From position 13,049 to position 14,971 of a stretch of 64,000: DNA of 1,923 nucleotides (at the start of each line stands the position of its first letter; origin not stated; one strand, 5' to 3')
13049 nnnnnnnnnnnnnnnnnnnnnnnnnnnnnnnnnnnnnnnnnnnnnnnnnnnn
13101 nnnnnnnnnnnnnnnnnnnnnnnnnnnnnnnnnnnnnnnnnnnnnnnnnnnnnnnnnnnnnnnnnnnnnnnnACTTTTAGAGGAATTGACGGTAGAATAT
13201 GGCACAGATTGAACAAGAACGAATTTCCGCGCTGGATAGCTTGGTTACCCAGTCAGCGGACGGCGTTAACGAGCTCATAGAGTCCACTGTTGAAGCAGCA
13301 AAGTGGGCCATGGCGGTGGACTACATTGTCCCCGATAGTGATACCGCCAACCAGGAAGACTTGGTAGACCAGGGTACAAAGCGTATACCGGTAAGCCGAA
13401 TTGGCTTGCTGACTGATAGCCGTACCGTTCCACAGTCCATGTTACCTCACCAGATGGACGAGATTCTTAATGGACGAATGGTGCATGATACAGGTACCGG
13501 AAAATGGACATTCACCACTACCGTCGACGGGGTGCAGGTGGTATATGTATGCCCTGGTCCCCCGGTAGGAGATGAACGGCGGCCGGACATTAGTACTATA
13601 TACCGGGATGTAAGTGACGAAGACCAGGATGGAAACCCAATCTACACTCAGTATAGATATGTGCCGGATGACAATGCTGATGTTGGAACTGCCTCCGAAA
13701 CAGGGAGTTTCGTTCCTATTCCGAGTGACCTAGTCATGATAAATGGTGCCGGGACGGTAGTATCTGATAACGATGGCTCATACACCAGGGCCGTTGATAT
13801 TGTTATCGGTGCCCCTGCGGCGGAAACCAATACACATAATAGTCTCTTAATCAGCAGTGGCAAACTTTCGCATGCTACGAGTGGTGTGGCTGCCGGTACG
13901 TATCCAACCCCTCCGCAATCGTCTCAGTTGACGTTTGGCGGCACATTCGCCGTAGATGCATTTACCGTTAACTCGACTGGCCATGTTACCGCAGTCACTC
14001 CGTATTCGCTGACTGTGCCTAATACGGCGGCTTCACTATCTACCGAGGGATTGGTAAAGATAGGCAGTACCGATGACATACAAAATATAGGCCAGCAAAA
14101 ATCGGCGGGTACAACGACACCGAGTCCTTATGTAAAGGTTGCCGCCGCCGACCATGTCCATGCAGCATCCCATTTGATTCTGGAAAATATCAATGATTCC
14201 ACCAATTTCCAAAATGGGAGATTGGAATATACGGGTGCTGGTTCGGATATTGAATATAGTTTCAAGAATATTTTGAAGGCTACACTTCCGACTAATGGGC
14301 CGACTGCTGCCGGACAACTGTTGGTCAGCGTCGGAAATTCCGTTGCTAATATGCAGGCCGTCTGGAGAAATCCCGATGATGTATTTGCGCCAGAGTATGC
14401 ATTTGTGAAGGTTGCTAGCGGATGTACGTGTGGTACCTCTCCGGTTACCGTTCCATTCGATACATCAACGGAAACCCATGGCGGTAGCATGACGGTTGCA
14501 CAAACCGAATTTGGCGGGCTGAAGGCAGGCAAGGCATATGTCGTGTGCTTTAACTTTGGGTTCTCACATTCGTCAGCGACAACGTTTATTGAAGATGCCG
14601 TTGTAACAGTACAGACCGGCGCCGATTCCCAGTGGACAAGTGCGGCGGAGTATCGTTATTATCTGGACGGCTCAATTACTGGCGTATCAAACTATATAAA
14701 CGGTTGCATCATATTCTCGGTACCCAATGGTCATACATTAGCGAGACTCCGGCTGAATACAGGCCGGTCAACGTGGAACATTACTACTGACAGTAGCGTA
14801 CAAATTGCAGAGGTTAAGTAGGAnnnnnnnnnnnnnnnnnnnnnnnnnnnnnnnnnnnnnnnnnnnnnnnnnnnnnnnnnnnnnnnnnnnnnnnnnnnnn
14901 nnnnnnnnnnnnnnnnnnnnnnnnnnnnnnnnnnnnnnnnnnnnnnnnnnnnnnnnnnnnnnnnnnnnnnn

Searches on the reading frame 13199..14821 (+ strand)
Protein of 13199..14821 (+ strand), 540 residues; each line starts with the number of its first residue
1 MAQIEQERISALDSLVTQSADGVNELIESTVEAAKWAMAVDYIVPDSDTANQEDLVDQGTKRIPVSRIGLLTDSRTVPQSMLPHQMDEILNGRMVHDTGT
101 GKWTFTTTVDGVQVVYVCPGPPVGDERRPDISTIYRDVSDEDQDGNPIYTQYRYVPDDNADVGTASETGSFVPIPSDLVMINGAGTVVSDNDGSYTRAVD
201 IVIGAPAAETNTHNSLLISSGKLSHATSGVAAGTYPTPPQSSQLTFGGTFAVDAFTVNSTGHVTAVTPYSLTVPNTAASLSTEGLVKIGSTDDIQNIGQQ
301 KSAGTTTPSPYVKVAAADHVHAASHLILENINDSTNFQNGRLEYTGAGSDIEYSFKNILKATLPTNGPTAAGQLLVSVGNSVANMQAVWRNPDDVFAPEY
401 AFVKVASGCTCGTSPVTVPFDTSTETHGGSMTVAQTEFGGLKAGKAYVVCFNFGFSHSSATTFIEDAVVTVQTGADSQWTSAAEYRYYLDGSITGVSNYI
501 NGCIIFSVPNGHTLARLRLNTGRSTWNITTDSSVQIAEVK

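Call 5: search_protein_families(library=pfam, proteins=[window:13199-14821:+], max_evalue=0.01)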
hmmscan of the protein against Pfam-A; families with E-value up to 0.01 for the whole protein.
window:13199-14821:+ (540 aa): 0 families

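Call 6: search_protein_families(library=phrogs, proteins=[window:13199-14821:+], max_evalue=0.001)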
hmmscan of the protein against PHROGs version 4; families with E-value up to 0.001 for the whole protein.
window:13199-14821:+ (540 aa): 0 families

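Call 30: search_solved_structures(query=window:13199-14821:+, max_evalue=1)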
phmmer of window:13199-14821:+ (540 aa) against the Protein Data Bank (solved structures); distinct sequences matched with E-value up to 1: 1.
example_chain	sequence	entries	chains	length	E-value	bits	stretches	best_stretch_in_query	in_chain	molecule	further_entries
2pcr_A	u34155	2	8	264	0.61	12.2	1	467-511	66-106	Inositol-1-monophosphatase | Fructose-1,6-bisphosphatase/inositol-1-monophosphatase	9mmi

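Call 34: find_related_loci(query=window:13199-14821:+, collection=viral_contigs, flank=8000)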
Query window:13199-14821:+ (540 aa) in viral_contigs; peptide patterns used: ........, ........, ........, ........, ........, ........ (x = any residue, [..] = any of these).
8 stretches matched a pattern, but none encodes a relative of the query by tblastn (E <= 1e-3).
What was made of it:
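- Tried and rejected: The viral-contig scan with paralog A also found nothing (call 34).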

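Call 42: find_homologous_proteins(query=window:13199-14821:+)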
Query window:13199-14821:+ (540 aa): 30 proteins with E <= 0.001 among 8000 candidates.
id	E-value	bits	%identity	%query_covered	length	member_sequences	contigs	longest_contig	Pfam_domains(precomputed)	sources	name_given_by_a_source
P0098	0.0e+0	1144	95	100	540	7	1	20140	-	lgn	-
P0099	1.1e-238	812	70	100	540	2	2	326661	-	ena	-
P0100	9.5e-176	604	56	100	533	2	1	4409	-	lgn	-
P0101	2.2e-171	589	57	100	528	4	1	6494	-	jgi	jgi:hypothetical protein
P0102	6.8e-169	581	55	100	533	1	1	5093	-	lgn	-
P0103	2.9e-156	540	55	100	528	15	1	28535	-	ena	-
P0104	4.1e-148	513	52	100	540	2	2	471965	-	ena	-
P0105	3.8e-141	490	50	100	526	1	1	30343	-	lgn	-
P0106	4.3e-139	483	51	100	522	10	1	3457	-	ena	-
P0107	1.2e-108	383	45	100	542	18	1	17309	-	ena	-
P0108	2.2e-103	365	44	100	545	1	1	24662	-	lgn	-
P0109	2.4e-101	358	40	100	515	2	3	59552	-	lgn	-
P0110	7.1e-100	354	43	100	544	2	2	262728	-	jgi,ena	-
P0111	3.5e-99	351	40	100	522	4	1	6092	-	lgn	-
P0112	3.9e-97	345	42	100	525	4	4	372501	-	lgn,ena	-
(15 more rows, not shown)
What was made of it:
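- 13199..14821 (+): Paralog A (540 aa): fibre with shaft (aa 1-~390) and a C-terminal TNF/C1q-type knob (aa ~400-540, nt ~14396-14818). 30 full-length homologs (call 42).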

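Call 56: find_encoding_contigs(protein=P0104, flank=10000, max_places=1)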
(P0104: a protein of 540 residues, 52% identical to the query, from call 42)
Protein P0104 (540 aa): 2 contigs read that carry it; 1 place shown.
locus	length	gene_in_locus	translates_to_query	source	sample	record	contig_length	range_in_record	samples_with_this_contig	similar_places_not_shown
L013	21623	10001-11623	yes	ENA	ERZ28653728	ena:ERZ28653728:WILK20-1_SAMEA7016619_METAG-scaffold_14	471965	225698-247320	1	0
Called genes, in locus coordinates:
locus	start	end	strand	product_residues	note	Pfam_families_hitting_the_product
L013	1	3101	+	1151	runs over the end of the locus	-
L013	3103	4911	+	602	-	-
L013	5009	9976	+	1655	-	PF00684:DnaJ_CXXCXGXG (faint)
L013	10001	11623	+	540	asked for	-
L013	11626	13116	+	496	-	-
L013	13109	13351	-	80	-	-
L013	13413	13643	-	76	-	-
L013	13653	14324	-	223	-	-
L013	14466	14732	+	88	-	-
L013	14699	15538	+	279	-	PF10463:Peptidase_U49 (weak), PF01435:Peptidase_M48 (faint)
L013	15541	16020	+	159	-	-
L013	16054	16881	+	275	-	-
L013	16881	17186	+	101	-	-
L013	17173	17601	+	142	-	-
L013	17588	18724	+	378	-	-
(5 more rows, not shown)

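Call 57: find_encoding_contigs(protein=P0112, flank=10000, max_places=1)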
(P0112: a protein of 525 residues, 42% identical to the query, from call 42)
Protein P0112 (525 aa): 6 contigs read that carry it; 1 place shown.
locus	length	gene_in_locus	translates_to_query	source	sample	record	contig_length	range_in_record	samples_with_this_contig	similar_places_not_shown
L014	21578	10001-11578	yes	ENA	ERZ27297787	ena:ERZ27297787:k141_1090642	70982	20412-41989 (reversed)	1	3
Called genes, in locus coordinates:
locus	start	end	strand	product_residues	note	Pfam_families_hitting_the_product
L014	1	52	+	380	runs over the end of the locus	PF00535:Glycos_transf_2, PF07719:TPR_2 (faint)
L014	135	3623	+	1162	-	-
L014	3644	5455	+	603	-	-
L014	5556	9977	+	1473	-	-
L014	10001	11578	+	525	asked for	-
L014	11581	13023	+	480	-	-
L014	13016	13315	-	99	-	-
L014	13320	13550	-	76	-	-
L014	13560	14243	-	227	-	-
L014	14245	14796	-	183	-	-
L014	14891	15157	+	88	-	-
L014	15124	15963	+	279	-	PF01435:Peptidase_M48 (faint)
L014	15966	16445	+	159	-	-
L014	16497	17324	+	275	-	-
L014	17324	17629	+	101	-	-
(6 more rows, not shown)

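Call 59: predict_structure(alignment_id=A1)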
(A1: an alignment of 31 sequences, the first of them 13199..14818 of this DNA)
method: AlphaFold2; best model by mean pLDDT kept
length: 540 residues; sequences in the alignment: 31
mean_pLDDT: 69.1   pTM: 0.35
mean pLDDT of the five models: 69.1, 68.4, 67.7, 65.7, 62.9
residues with pLDDT >= 90: 107; 70-90: 166; 50-70: 142; < 50: 125
segments of 3 or more residues with pLDDT < 50: 1-9, 14-19, 38-86, 177-179, 212-214, 278-280, 282-289, 300-303, 305-323, 348-358
pLDDT, mean of each block of 10 residues (from residue 1): 41 47 57 55 40 39 43 42 55 87 89 87 85 83 69 79 75 62 68 59 67 59 64 53 67 67 68 62 43 50 46 33 52 56 55 48 74 78 73 79 93 93 92 94 91 89 88 92 92 83 93 94 88 91
secondary structure, 60 per line:
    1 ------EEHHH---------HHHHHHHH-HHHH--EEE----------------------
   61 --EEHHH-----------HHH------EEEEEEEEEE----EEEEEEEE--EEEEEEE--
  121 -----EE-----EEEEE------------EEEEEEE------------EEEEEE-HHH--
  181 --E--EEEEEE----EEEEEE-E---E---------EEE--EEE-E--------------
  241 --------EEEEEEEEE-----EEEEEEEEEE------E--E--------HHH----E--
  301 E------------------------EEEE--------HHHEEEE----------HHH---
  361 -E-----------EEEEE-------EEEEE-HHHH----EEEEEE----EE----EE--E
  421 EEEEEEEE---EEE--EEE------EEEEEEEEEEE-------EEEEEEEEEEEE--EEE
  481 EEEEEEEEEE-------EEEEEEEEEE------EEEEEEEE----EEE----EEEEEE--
elements in order: H21-28 H30-33 E36-38 E88-97 E102-109 E112-118 E133-137 E150-156 E169-174 E186-191 E196-201 E217-219 E222-224 E249-257 E263-272 E326-329 E341-344 E374-378 E386-390 H392-395 E400-405 E420-428 E432-434 E437-439 E446-456 E464-475 E478-490 E498-507 E514-521 E526-528 E533-538
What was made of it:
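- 13199..14821 (+): AF2 pLDDT >90 for aa 400-540 (call 59).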

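Call 68: search_dna_similar(query=window:13199-14818:+, collection=phages, mode=protein, max_evalue=0.001, max_rows=15)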
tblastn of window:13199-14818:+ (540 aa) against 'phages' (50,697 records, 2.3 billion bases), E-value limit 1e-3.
No match.
